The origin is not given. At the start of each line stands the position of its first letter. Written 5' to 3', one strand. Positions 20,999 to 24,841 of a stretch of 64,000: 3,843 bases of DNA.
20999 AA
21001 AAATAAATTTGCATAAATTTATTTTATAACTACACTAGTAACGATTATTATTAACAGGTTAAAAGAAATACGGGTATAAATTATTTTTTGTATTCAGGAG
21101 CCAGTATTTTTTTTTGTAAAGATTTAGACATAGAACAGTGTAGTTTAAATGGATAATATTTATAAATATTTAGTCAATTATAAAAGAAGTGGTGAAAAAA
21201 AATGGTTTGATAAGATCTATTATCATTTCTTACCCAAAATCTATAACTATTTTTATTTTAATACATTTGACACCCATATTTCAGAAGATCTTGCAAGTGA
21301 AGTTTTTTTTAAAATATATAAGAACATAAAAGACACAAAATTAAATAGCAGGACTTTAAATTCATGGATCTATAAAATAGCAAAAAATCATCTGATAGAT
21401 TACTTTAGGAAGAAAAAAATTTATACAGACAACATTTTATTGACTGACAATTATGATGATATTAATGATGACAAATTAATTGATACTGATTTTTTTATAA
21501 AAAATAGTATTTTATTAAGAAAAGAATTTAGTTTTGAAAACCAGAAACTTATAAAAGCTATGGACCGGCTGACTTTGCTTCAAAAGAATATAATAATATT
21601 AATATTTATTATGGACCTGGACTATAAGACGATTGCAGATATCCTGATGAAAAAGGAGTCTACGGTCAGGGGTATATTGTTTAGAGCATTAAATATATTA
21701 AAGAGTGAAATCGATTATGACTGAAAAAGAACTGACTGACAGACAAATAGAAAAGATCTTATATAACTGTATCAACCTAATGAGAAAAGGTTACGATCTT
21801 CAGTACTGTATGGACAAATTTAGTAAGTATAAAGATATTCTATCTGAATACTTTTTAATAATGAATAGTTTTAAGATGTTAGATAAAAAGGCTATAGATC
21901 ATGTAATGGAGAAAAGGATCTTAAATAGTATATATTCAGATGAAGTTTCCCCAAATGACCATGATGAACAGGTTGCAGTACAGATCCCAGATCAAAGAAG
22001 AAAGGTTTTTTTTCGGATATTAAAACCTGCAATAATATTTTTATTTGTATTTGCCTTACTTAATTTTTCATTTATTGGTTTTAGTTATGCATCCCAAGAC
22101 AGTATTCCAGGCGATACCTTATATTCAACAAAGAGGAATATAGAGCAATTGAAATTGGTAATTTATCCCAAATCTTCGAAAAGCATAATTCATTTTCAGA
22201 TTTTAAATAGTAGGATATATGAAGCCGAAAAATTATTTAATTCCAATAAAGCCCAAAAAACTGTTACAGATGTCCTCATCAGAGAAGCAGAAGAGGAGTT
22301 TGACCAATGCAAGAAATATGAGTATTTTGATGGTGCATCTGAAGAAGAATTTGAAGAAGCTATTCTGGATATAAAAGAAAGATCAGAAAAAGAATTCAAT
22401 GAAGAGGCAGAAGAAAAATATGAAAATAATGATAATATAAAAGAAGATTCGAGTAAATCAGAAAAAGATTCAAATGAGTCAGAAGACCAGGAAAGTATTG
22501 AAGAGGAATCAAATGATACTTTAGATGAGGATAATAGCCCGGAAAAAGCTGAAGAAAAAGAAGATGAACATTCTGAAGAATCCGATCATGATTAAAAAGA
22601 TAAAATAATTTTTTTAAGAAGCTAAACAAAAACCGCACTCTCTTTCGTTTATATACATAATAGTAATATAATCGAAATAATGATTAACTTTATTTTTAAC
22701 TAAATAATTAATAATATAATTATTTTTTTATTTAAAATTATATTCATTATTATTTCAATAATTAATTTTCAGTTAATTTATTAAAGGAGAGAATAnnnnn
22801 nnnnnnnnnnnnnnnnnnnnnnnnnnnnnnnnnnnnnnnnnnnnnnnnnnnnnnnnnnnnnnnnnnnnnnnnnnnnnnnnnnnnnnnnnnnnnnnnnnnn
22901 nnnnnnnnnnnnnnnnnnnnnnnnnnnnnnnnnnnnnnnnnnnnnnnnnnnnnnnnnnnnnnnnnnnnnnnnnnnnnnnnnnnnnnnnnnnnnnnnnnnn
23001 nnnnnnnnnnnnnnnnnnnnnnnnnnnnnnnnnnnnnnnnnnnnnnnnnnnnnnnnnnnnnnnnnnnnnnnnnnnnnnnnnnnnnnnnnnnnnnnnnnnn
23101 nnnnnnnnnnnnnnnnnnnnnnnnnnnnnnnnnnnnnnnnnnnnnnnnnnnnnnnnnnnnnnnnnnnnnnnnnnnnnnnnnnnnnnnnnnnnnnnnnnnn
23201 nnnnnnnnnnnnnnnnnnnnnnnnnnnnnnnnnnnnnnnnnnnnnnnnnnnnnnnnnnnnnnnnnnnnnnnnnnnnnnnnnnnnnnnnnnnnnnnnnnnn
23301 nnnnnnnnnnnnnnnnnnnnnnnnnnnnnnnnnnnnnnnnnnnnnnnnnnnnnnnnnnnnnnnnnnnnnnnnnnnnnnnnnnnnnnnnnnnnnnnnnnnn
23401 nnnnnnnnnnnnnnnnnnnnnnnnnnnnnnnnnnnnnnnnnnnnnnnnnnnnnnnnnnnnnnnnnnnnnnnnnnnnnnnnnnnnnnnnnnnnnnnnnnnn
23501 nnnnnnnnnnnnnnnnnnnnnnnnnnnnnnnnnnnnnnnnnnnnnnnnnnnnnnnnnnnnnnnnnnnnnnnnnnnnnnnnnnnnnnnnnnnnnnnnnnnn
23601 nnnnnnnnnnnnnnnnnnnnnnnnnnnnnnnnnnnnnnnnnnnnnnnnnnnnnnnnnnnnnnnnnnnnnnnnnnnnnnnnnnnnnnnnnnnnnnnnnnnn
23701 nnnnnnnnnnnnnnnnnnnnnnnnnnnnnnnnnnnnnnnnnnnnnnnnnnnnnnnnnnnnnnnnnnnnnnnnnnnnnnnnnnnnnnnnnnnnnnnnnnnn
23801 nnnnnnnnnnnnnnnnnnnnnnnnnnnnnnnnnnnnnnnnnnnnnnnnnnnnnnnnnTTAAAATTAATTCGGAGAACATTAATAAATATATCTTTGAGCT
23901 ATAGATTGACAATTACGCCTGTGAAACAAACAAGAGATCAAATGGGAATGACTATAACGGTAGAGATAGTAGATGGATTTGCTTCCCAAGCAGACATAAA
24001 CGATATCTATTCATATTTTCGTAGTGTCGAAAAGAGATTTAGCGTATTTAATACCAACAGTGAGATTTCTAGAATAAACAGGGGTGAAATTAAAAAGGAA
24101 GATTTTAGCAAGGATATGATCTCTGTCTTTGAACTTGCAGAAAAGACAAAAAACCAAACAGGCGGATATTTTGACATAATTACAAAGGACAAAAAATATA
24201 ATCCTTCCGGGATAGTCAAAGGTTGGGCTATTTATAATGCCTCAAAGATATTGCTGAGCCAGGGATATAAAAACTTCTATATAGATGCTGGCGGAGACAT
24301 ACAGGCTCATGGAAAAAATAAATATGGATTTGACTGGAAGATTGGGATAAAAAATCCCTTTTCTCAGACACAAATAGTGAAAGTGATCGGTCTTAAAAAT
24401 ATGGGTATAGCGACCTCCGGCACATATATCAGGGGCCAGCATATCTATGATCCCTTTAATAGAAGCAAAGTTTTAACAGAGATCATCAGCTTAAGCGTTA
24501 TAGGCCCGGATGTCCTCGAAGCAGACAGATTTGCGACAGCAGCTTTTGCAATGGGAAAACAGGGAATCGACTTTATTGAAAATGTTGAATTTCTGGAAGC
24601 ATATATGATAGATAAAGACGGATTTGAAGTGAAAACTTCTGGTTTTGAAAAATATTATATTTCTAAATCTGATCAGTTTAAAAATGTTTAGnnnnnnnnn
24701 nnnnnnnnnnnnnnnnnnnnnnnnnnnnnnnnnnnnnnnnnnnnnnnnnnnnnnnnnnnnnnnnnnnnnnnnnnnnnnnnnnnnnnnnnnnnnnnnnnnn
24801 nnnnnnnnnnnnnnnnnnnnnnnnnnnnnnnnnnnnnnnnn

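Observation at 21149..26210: ECF-sigma-gated five-gene module: multi-flavinylation-motif surface protein, ApbE and an RnfD-like::FNR membrane reductase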

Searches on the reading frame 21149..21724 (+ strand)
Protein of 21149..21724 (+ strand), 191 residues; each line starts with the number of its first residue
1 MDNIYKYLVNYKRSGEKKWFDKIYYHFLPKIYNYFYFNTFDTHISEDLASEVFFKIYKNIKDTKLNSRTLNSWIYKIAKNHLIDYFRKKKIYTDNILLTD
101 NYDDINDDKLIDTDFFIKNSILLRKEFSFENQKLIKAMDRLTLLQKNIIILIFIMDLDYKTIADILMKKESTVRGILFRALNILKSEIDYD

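Call 3: search_protein_families(library=pfam, proteins=[window:21149-21724:+], max_evalue=0.1)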
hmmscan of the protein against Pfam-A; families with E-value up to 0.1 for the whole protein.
window:21149-21724:+ (191 aa): 3 families
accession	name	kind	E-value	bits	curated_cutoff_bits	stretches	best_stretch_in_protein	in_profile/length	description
PF04542.20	Sigma70_r2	-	2.4e-10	40.5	24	1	25-90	3-69/71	Sigma-70 region 2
PF08281.18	Sigma70_r4_2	-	5.5e-08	32.8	25.7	1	132-181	2-51/54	Sigma-70, region 4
PF04545.22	Sigma70_r4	-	7.3e-07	29.1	24.1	1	137-185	1-49/50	Sigma-70, region 4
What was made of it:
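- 21149..21724 (+): ECF (group IV) sigma-70 factor, 191 aa. Sigma70_r2 40.5 bits and Sigma70_r4_2 32.8 bits (call 3).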

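Call 4: search_protein_families(library=ncbifam, proteins=[window:21149-21724:+], max_evalue=0.1)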
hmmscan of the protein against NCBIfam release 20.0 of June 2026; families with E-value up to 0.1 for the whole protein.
window:21149-21724:+ (191 aa): 82 families (the best 25 are shown)
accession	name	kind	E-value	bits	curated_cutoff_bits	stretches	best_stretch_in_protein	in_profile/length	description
TIGR02952.1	Sig70_famx2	equivalog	1.3e-25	90.3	206.45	1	10-186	3-168/170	ECF subfamily RNA polymerase sigma factor, BldN family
TIGR02937.1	sigma70-ECF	superfamily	3.3e-21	75.6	42.9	1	20-187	3-164/165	sigma-70 family RNA polymerase sigma factor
TIGR02950.1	SigM_subfam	subfamily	1.7e-20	73.5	147.95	1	21-186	3-156/159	RNA polymerase sigma factor, SigM family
NF007220.0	PRK09639.1-5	equivalog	4.5e-19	68.9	260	1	18-189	3-165/181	RNA polymerase sigma factor SigX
NF009166.1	PRK12513.1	equivalog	1.9e-17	63.6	206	1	8-187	13-185/193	RNA polymerase sigma factor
NF007223.0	PRK09641.1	equivalog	1.8e-16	60.6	209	1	1-188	1-184/187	RNA polymerase sigma factor SigW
TIGR02985.1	Sig70_bacteroi1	subfamily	3.1e-16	60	126.4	1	20-188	3-162/162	RNA polymerase sigma-70 factor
NF007226.0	PRK09644.1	equivalog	4.3e-16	59.4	199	1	21-186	4-155/166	RNA polymerase sigma factor SigM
NF007217.0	PRK09639.1-1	equivalog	2.3e-15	56.9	239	1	19-188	4-165/194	RNA polymerase sigma factor SigX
NF006930.0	PRK09415.1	subfamily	1.2e-14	54.6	198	1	27-188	25-175/179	RNA polymerase factor sigma C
TIGR02948.1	SigW_bacill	equivalog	1.8e-14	54.2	243.1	1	1-187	1-183/187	RNA polymerase sigma factor SigW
NF007216.0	PRK09638.1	equivalog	6.4e-14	52.1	194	1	7-189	7-175/180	RNA polymerase sigma factor SigY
NF009171.0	PRK12518.1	equivalog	1.3e-13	51.2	208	1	7-185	16-181/191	RNA polymerase sigma factor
NF008891.0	PRK11924.1-5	subfamily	2.2e-13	50.7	259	1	34-189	19-164/171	RNA polymerase sigma factor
NF058625.1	sigma_PG0214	equivalog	9.9e-13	48.1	130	1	18-187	4-160/170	GFO_1088 family ECF-type sigma factor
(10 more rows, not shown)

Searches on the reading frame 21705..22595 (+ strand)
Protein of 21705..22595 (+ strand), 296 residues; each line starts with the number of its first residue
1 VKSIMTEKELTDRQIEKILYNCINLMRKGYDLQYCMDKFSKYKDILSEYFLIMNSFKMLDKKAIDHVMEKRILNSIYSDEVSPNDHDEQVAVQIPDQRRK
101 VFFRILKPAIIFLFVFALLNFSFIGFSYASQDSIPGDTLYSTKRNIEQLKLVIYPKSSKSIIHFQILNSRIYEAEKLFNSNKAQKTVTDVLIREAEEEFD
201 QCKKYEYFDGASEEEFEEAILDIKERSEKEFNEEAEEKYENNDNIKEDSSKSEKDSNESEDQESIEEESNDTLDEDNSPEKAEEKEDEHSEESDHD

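Call 3: search_protein_families(library=pfam, proteins=[window:21705-22595:+], max_evalue=0.1)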
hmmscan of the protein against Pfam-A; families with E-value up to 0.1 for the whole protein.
window:21705-22595:+ (296 aa): 1 family
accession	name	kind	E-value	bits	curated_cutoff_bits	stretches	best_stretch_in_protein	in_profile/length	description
PF18915.5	DUF5667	-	2.9e-05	24.8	27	1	133-246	2-93/99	Domain of unknown function (DUF5667)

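Call 4: search_protein_families(library=ncbifam, proteins=[window:21705-22595:+], max_evalue=0.1)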
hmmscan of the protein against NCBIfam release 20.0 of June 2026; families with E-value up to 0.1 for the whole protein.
window:21705-22595:+ (296 aa): 1 family
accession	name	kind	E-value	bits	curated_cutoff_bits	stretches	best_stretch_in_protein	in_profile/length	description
TIGR00934.2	2a38euk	subfamily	0.067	11.5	441.9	1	144-293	296-442/834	TRK family potassium/sodium uptake transporter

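Call 60: find_related_loci(query=A1, collection=metagenome_contigs, flank=6000)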
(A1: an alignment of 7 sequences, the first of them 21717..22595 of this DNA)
Query A1 (292 aa) in metagenome_contigs; peptide patterns used: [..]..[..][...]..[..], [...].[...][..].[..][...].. (x = any residue, [..] = any of these).
600 stretches matched a pattern (row limit reached: there are more); 4 encode a relative of the query (tblastn E <= 1e-3); 4 distinct loci.
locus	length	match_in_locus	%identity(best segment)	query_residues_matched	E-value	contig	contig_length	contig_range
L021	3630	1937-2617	38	6-231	9e-47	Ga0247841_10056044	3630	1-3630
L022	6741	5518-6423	34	5-290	4e-43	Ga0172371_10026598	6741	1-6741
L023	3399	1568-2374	37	1-292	8e-37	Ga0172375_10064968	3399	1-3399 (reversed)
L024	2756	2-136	47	187-231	4e-9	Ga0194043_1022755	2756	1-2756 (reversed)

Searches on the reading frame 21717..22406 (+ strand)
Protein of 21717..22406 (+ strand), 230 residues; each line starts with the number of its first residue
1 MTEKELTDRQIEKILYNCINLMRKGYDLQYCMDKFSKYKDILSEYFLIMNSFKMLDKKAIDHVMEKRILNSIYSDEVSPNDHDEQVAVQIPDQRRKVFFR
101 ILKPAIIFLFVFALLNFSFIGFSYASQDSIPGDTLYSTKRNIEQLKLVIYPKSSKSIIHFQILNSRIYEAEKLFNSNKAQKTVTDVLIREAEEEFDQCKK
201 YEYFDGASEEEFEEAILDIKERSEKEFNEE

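Call 59: find_homologous_proteins(query=window:21717-22406:+, max_evalue=0.001)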
Query window:21717-22406:+ (230 aa): 1 proteins with E <= 0.001 among 240 candidates.
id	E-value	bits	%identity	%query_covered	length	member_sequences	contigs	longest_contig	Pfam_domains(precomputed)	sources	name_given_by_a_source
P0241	4.0e-143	492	100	100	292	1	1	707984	PF18915.6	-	-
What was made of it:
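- Tried and rejected: It returned only the query itself, because of the word-index limit (call 59).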

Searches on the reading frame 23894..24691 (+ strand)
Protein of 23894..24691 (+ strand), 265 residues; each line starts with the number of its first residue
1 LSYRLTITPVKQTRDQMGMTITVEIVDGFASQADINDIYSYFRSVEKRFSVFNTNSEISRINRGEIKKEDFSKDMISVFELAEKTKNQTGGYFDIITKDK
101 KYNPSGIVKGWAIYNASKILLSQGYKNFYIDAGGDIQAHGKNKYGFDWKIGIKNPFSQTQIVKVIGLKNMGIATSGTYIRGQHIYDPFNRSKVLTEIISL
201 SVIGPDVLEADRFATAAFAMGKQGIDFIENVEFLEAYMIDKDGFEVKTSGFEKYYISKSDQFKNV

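Call 3: search_protein_families(library=pfam, proteins=[window:23894-24691:+], max_evalue=0.1)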
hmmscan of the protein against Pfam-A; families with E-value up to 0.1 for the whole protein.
window:23894-24691:+ (265 aa): 3 families
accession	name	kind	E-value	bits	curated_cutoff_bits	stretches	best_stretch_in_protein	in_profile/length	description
PF02424.20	ApbE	-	1.2e-40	140.2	25.6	2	104-237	128-265/266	ApbE family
PF21454.2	MSP1_barrel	-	0.028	15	27.8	1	135-170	28-63/112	Major structural protein 1, jelly-roll domain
PF22722.2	NA-iREase1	-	0.062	13.7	27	0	13-73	35-95/106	NACHT-associated inactive Restriction Endonuclease 1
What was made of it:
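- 23894..24691 (+): Compact, signal-less ApbE-type FAD:protein FMN transferase. Likely true start is GTG 23921. ApbE 140 bits (call 3).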

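Call 4: search_protein_families(library=ncbifam, proteins=[window:23894-24691:+], max_evalue=0.1)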
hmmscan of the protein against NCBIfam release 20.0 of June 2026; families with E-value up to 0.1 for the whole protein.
window:23894-24691:+ (265 aa): 1 family
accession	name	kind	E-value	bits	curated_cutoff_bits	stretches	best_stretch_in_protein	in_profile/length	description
NF007774.0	PRK10461.1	equivalog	5.9e-17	61.6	498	1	105-248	184-336/351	FAD:protein FMN transferase ApbE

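Call 70: search_solved_structures(query=window:23894-24691:+, max_evalue=0.001, show_alignments=2)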
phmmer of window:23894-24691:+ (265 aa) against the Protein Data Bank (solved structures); distinct sequences matched with E-value up to 0.001: 13.
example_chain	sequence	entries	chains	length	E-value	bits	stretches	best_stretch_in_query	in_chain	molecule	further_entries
6nxi_A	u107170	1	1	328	1.7e-17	66.9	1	104-258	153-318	FAD:protein FMN transferase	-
6nxj_A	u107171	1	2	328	3.7e-16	62.5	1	104-258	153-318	FAD:protein FMN transferase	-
4xgw_A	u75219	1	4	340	6.1e-16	61.8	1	103-249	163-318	FAD:protein FMN transferase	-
7esa_A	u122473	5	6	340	1.6e-15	60.5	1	104-255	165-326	FAD:protein FMN transferase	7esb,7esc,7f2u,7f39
2o18_A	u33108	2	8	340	2e-15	60.1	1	103-249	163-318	Thiamine biosynthesis lipoprotein apbE | FAD:protein FMN transferase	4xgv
4xgx_A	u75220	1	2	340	2.1e-15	60.1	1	103-249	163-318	FAD:protein FMN transferase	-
3pnd_A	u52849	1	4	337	2.1e-14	56.8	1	104-248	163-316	Thiamine biosynthesis lipoprotein ApbE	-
5mgy_H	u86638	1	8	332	1.8e-11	47.2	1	106-245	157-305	FAD:protein FMN transferase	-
1vrm_A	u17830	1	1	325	4.4e-11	45.9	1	100-222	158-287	hypothetical protein TM1553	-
4xdt_A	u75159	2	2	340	7e-07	32.1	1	106-223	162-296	FAD:protein FMN transferase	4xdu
4ifu_A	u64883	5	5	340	7.3e-07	32.1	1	106-223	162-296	FAD:protein FMN transferase | Thiamine biosynthesis lipoprotein ApbE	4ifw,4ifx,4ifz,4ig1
7mgt_A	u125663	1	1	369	8.9e-07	31.8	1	106-223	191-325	FAD:protein FMN transferase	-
4xdr_A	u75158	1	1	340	9.6e-06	28.4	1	106-223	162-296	FAD:protein FMN transferase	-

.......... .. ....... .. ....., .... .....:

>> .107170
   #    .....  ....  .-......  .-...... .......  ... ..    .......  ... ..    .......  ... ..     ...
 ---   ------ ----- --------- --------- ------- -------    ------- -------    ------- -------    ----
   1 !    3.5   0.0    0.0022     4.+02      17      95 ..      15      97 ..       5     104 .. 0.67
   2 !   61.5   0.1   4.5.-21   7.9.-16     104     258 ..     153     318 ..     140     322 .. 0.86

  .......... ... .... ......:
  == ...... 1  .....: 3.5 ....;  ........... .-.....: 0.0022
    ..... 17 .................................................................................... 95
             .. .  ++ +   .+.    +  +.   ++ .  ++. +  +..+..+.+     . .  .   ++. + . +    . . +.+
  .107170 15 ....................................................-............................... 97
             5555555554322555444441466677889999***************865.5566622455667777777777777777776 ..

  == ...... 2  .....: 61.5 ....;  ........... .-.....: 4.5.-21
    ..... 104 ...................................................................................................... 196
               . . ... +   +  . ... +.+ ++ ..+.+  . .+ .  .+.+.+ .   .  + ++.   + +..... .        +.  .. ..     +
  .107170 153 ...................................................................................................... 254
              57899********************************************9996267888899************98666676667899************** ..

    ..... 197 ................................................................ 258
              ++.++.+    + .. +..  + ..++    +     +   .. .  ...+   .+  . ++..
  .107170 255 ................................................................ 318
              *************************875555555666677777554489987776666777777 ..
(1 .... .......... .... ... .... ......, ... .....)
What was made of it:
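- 23894..24691 (+): Aligns from the mature N-terminus of V. cholerae ApbE (6nxi residue 15) and keeps DAGGD, TSG and the His at the position that differs between PDB entries 6nxi (H) and 6nxj (G) (call 70).
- On ApbE FAD:protein FMN transferases: The His aligns with the position that differs between PDB entries 6nxi (H) and 6nxj (G) (call 70).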
